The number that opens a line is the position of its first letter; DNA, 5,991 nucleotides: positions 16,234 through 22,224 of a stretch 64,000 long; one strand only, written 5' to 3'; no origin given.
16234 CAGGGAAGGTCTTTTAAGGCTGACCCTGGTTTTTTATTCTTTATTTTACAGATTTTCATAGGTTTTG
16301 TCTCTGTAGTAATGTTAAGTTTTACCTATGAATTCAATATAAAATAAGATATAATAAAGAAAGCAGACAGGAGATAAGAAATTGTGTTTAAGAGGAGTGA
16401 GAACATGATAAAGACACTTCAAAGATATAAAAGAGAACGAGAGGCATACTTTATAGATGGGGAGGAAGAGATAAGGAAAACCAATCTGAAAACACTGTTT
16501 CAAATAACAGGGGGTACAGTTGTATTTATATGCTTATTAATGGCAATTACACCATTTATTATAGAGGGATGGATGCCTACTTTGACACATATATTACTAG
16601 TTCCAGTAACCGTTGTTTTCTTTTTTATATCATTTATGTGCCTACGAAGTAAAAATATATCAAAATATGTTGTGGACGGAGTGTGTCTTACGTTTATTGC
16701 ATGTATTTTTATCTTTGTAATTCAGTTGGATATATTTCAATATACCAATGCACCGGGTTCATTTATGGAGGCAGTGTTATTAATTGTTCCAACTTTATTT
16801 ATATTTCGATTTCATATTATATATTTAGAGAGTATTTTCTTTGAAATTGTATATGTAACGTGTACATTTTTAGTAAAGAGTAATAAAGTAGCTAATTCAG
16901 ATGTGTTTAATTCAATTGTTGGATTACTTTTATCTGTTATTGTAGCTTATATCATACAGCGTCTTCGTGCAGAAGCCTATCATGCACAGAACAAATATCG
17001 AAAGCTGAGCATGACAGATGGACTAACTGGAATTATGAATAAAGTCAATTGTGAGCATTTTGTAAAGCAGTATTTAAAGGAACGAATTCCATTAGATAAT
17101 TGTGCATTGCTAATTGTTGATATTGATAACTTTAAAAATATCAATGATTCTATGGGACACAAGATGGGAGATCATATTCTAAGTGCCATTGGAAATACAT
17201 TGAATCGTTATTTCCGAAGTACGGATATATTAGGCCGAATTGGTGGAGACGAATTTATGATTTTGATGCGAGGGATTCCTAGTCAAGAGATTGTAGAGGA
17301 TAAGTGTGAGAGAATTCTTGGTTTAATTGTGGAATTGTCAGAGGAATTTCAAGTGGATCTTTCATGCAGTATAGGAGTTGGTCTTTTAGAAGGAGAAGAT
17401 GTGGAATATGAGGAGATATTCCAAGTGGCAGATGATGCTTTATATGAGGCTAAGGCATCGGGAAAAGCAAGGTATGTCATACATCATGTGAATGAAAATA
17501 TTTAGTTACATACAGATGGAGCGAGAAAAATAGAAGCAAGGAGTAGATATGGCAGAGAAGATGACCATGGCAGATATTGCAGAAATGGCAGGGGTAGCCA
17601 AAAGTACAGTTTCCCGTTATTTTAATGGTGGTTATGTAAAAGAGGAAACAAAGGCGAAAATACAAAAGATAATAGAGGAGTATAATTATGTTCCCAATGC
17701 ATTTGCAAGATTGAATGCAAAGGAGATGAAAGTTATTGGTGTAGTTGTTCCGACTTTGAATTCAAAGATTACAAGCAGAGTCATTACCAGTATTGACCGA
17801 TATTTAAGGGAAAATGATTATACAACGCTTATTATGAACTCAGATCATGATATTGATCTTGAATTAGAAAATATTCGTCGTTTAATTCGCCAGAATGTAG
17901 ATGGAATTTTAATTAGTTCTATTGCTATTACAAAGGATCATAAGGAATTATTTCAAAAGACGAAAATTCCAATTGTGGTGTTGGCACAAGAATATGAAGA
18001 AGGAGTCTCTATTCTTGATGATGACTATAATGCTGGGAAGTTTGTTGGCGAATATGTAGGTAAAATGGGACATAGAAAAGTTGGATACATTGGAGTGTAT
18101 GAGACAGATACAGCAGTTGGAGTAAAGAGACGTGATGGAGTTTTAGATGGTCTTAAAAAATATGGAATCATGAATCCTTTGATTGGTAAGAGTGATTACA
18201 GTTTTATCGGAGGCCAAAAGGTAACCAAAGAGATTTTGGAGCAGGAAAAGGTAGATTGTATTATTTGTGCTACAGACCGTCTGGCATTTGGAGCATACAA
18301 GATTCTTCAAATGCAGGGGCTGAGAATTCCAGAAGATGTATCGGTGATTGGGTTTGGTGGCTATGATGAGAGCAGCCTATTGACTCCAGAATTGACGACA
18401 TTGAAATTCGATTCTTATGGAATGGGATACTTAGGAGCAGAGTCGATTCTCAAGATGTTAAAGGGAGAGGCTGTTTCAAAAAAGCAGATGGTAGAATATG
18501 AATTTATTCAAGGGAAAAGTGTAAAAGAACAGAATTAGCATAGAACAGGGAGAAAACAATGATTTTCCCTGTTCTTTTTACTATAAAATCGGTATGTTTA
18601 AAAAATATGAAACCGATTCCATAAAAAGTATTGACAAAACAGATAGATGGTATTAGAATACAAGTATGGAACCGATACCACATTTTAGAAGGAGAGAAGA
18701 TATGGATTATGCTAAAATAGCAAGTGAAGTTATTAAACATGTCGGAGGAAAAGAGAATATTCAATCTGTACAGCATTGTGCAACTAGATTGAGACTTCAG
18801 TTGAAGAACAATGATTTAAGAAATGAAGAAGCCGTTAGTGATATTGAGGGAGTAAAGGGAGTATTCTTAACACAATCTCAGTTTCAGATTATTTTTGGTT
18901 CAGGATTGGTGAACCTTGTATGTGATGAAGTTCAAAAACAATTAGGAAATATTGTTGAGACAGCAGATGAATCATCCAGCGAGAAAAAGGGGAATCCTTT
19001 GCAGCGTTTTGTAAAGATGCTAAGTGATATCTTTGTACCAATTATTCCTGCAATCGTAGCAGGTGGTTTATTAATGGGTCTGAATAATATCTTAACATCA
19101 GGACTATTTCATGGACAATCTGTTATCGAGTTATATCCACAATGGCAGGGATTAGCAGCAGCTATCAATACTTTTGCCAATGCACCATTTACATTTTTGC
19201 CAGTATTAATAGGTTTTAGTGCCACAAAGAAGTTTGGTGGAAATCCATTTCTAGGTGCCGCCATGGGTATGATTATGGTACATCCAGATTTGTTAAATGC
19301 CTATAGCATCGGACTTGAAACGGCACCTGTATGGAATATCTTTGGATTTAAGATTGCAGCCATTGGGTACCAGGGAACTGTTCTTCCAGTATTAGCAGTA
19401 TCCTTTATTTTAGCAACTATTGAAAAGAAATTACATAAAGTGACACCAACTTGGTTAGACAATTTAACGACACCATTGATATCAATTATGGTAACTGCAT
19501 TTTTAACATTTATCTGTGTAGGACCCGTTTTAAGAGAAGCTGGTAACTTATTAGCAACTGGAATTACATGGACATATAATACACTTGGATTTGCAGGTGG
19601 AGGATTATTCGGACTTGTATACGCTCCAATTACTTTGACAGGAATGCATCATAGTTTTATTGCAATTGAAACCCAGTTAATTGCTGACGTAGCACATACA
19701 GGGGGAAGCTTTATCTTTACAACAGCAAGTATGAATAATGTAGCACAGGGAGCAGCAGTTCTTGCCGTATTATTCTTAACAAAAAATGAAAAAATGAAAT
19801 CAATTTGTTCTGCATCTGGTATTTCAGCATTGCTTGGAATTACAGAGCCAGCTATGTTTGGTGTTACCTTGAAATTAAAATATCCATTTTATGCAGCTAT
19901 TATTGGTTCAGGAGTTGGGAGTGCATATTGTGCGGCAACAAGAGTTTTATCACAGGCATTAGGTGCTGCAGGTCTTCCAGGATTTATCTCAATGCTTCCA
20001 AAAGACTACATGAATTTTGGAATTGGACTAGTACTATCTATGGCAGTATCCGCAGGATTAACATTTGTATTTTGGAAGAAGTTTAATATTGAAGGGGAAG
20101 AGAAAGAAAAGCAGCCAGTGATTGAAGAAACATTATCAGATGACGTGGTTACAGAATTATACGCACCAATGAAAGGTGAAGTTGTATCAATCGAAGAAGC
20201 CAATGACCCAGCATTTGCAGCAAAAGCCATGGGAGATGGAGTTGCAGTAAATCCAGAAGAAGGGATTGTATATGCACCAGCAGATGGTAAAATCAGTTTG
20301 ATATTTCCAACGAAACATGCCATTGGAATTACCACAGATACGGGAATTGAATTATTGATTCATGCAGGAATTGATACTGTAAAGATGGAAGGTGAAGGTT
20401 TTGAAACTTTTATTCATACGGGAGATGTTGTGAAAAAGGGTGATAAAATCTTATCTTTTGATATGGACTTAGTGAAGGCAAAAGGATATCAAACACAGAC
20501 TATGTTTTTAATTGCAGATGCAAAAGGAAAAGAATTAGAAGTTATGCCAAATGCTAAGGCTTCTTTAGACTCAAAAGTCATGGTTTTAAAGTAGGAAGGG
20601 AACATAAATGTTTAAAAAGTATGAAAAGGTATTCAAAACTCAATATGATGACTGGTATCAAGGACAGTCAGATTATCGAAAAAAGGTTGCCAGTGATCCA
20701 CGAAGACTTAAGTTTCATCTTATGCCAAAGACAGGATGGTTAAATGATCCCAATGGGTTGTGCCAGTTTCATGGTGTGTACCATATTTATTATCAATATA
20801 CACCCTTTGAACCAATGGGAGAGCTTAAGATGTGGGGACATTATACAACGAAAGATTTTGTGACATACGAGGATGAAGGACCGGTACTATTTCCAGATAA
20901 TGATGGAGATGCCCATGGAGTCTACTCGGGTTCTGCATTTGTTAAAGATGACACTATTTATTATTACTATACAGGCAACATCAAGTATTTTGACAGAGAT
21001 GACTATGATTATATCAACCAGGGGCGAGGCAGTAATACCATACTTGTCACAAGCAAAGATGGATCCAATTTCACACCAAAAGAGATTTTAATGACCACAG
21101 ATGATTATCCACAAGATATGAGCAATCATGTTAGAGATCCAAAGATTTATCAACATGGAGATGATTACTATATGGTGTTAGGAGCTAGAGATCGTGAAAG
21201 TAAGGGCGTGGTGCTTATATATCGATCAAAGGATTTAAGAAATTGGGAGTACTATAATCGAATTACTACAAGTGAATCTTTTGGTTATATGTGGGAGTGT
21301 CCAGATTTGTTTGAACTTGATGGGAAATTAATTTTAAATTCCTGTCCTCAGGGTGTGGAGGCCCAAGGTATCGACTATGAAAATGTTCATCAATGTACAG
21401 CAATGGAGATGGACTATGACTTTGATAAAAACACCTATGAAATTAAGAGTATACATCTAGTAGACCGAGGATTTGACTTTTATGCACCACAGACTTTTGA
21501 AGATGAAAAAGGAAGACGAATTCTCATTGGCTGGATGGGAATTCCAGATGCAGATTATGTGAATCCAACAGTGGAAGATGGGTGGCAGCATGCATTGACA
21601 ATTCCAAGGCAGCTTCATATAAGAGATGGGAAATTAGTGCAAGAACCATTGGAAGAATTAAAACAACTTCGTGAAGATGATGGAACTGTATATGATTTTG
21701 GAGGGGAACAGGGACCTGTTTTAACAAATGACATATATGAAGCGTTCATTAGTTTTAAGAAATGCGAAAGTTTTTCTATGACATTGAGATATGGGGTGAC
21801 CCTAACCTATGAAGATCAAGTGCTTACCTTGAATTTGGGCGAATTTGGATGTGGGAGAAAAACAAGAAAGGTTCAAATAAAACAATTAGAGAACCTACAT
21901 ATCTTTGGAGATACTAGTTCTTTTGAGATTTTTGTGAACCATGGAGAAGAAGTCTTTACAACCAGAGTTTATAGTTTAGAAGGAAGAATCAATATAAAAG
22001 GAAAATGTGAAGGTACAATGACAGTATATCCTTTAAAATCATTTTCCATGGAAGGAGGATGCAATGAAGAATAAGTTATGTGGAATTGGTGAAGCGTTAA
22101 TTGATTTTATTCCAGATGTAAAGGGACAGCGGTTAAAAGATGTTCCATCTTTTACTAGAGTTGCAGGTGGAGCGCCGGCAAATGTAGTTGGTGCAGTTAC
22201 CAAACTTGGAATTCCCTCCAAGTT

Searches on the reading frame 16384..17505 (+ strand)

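Call 11: search_protein_families(library=pfam, proteins=[window:16384-17505:+], max_evalue=0.01)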
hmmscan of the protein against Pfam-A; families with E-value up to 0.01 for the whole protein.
window:16384-17505:+ (373 aa): 2 families
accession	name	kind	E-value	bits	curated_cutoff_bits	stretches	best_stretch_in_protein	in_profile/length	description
PF00990.26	GGDEF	-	3.9e-35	121.4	23.8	1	210-362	2-160/161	Diguanylate cyclase, GGDEF domain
PF24898.2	GGDEF_GdpP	-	2.8e-06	28.1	30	1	245-360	1-112/126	Cyclic-di-AMP phosphodiesterase GdpP-like, GGDEF domain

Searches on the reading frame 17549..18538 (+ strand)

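Call 11: search_protein_families(library=pfam, proteins=[window:17549-18538:+], max_evalue=0.01)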
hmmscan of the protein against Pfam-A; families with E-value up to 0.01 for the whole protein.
window:17549-18538:+ (329 aa): 9 families
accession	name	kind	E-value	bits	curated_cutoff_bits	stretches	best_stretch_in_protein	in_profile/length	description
PF00532.27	Peripla_BP_1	-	9e-22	78.3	22.2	1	62-320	3-278/281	Periplasmic binding proteins and sugar binding domain of LacI family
PF13377.12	Peripla_BP_3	-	4.2e-21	76.2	26.5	1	173-325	7-167/167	Periplasmic binding protein-like domain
PF13407.12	Peripla_BP_4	-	2.9e-17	63.5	35.1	1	63-307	1-257/258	Periplasmic binding protein domain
PF00356.27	LacI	-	1.5e-15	57.1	27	1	6-50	1-46/46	Bacterial regulatory proteins, lacI family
PF01381.28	HTH_3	-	1.1e-05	25.8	23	1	4-45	9-48/55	Helix-turn-helix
PF00440.29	TetR_N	-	8.8e-05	22.7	24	1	3-26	15-38/47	Bacterial regulatory proteins, tetR family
PF09339.16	HTH_IclR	-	0.0026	18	22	1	3-24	17-38/52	IclR helix-turn-helix domain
PF02796.21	HTH_7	-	0.008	16.7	23.8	0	2-27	19-44/45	Helix-turn-helix domain of resolvase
PF13545.12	HTH_Crp_2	-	0.0083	16.5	27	0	4-26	22-44/70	Crp-like helix-turn-helix domain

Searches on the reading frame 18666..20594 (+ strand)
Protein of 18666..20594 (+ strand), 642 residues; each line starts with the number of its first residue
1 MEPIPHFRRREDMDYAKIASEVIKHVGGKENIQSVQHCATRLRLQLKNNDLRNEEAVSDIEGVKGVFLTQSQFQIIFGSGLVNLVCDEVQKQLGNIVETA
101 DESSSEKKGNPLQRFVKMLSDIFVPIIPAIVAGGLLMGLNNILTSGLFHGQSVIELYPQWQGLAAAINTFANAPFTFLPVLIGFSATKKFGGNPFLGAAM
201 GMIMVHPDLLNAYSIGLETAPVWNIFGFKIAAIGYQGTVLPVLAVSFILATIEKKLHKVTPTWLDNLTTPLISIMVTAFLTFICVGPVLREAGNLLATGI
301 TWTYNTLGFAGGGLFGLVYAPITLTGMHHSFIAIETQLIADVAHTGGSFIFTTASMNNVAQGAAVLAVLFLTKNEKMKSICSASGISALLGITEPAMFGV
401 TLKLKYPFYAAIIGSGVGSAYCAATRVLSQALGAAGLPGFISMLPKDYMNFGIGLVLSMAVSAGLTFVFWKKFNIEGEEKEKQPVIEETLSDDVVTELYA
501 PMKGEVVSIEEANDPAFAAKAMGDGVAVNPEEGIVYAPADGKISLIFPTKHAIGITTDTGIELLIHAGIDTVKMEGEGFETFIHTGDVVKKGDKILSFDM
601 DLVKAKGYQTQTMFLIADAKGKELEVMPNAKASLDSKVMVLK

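Call 11: search_protein_families(library=pfam, proteins=[window:18666-20594:+], max_evalue=0.01)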
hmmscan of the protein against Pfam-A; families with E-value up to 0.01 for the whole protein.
window:18666-20594:+ (642 aa): 3 families
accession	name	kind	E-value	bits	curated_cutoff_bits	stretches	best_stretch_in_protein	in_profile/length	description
PF02378.23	PTS_EIIC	-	1.5e-52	179.1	30.7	1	120-414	1-318/319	Phosphotransferase system, EIIC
PF00358.26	PTS_EIIA_1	-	2.1e-49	166.9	27.2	1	497-619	2-124/127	phosphoenolpyruvate-dependent sugar phosphotransferase system, EIIA 1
PF00367.25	PTS_EIIB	-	5.2e-14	51.8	27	1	21-51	2-32/34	phosphotransferase system, EIIB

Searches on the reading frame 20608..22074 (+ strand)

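Call 11: search_protein_families(library=pfam, proteins=[window:20608-22074:+], max_evalue=0.01)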
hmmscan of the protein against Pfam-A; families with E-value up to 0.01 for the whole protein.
window:20608-22074:+ (488 aa): 3 families
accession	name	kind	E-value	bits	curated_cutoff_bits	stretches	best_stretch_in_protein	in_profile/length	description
PF00251.26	Glyco_hydro_32N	-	7.9e-90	302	22.1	1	37-347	1-307/307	Glycosyl hydrolases family 32 N-terminal domain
PF08244.19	Glyco_hydro_32C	-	2.9e-07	31.1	21.9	1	427-459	104-136/158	Glycosyl hydrolases family 32 C terminal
PF04616.20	Glyco_hydro_43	-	3.2e-06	27.1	32.2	1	173-305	8-135/288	Glycosyl hydrolases family 43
